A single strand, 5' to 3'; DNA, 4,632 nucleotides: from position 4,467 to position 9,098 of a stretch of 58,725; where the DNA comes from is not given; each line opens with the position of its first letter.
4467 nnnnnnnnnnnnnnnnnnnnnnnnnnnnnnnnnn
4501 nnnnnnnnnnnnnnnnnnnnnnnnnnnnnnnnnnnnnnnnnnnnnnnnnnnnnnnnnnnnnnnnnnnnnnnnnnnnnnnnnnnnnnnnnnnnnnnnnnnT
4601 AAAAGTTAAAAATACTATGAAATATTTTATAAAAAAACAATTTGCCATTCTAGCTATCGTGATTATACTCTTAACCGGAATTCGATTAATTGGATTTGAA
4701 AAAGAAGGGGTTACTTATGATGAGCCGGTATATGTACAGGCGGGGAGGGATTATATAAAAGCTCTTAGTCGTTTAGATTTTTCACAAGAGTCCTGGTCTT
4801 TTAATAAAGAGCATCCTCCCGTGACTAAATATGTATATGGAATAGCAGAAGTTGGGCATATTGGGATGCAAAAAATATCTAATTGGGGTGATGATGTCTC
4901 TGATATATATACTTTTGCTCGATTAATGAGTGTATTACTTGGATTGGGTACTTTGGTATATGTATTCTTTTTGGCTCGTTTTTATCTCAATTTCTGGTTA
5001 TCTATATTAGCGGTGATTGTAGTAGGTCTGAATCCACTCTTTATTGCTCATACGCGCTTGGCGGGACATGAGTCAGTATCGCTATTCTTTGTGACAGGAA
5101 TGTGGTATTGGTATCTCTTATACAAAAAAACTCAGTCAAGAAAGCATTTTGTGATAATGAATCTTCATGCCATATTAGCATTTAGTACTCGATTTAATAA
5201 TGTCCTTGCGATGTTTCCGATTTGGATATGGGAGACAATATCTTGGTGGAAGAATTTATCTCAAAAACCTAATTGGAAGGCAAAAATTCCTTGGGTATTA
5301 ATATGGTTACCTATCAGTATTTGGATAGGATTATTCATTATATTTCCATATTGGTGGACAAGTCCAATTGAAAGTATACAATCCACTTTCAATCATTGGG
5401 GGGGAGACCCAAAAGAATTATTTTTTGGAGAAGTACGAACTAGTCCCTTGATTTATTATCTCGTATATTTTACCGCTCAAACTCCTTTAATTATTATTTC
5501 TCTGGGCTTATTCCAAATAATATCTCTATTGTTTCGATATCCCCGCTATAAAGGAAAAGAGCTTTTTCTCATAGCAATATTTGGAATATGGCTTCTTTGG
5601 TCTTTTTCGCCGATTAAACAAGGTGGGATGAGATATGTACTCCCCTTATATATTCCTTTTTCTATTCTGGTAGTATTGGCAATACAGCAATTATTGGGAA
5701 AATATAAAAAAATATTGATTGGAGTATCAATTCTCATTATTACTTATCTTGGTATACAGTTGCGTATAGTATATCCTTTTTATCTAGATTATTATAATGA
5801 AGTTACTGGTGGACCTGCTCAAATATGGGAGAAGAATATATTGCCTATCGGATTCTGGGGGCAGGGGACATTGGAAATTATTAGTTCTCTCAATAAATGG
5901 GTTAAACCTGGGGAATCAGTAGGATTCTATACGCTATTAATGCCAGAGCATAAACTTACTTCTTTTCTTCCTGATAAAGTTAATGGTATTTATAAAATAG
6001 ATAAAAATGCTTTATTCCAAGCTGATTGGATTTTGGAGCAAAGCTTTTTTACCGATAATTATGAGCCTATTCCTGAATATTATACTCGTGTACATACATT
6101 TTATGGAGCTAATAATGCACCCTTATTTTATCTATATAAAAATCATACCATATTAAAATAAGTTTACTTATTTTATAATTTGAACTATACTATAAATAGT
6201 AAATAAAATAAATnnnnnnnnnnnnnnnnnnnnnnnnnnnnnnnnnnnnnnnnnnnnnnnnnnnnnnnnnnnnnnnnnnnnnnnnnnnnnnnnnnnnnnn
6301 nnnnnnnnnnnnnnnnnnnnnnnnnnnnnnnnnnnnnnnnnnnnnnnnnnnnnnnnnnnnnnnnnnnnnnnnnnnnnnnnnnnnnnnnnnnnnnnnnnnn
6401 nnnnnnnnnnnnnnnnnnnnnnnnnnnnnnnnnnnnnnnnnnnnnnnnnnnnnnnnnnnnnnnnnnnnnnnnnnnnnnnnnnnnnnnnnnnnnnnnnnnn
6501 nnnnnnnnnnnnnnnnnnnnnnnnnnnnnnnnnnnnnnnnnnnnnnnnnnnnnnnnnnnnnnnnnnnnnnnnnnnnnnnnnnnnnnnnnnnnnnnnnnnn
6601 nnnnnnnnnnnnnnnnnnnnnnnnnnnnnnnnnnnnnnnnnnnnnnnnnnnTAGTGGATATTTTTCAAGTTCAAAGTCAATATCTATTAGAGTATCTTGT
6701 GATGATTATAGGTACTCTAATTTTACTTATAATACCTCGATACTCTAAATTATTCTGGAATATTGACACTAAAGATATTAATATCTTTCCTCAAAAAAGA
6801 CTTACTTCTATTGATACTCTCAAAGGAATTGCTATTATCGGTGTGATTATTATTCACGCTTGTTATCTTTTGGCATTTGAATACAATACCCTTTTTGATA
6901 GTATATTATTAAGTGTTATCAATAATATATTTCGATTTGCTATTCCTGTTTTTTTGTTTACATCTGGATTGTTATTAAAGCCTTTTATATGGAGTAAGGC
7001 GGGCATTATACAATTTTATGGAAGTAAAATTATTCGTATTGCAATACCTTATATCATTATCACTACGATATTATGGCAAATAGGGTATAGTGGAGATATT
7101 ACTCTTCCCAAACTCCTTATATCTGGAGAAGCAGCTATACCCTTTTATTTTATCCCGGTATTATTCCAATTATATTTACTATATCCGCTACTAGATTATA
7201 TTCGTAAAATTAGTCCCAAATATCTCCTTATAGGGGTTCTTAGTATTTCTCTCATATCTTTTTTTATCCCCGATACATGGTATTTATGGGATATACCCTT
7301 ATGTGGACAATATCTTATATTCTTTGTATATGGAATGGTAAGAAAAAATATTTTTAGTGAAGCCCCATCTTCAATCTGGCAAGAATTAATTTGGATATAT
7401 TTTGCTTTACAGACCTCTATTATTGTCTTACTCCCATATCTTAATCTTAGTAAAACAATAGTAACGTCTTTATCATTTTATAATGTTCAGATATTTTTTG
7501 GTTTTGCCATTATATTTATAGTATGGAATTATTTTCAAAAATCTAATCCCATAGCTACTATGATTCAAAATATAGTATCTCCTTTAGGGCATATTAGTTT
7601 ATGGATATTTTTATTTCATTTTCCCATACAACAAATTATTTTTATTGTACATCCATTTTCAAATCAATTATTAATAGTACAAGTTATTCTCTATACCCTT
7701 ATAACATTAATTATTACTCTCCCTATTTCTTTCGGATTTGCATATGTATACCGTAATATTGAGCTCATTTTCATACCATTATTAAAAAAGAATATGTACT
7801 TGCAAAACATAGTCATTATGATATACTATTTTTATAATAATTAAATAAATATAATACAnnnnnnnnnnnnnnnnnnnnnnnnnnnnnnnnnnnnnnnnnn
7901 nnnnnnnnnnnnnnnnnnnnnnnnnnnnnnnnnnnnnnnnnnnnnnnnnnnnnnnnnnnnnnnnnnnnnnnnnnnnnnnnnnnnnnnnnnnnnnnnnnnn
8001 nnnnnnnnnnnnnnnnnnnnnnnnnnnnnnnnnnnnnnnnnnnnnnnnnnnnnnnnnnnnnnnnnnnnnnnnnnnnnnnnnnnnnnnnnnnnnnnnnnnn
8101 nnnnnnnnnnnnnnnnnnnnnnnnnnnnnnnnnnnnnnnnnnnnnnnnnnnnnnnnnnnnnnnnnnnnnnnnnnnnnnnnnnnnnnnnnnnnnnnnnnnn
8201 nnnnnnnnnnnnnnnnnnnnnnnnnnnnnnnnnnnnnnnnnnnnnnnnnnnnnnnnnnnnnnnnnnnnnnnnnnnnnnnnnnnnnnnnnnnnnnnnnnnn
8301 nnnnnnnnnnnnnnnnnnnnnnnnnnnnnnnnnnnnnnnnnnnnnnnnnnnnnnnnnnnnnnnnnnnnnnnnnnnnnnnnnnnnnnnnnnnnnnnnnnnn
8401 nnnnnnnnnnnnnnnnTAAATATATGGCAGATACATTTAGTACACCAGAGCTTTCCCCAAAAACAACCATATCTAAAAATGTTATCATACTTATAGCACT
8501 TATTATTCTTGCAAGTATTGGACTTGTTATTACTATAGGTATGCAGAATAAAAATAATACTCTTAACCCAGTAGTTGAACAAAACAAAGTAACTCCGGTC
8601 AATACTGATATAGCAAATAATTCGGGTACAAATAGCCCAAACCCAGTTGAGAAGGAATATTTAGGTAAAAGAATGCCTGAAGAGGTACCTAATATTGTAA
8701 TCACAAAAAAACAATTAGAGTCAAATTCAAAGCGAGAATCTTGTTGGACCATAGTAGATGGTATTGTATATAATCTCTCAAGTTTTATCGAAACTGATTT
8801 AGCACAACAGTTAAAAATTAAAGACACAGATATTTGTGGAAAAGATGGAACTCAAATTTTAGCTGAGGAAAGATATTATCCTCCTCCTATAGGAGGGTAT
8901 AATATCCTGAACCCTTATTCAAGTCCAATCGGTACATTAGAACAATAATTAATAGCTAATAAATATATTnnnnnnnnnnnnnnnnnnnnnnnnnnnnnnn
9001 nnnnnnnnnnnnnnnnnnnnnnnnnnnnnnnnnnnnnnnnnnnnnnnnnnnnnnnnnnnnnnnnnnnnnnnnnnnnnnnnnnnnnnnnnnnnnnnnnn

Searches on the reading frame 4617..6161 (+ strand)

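Call 11: search_protein_families(library=pfam, proteins=[window:4617-6161:+], max_evalue=0.001)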
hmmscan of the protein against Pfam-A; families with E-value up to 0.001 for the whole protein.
window:4617-6161:+ (514 aa): 1 family
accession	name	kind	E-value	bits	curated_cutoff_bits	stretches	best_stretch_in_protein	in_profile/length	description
PF13231.12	PMT_2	-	7.8e-06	26.6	26.1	1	101-236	24-160/160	Dolichyl-phosphate-mannose-protein mannosyltransferase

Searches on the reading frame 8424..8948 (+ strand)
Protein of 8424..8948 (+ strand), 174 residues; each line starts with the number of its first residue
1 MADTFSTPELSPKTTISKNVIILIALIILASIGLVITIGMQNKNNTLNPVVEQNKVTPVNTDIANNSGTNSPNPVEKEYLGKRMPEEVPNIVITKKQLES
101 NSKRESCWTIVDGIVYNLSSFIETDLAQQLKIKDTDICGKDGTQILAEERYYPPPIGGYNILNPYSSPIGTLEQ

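Call 11: search_protein_families(library=pfam, proteins=[window:8424-8948:+], max_evalue=0.001)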
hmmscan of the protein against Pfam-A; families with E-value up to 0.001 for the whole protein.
window:8424-8948:+ (174 aa): 1 family
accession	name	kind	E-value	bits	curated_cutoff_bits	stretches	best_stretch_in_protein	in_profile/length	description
PF00173.33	Cyt-b5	-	9.7e-06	26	23.7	1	94-144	1-49/74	Cytochrome b5-like Heme/Steroid binding domain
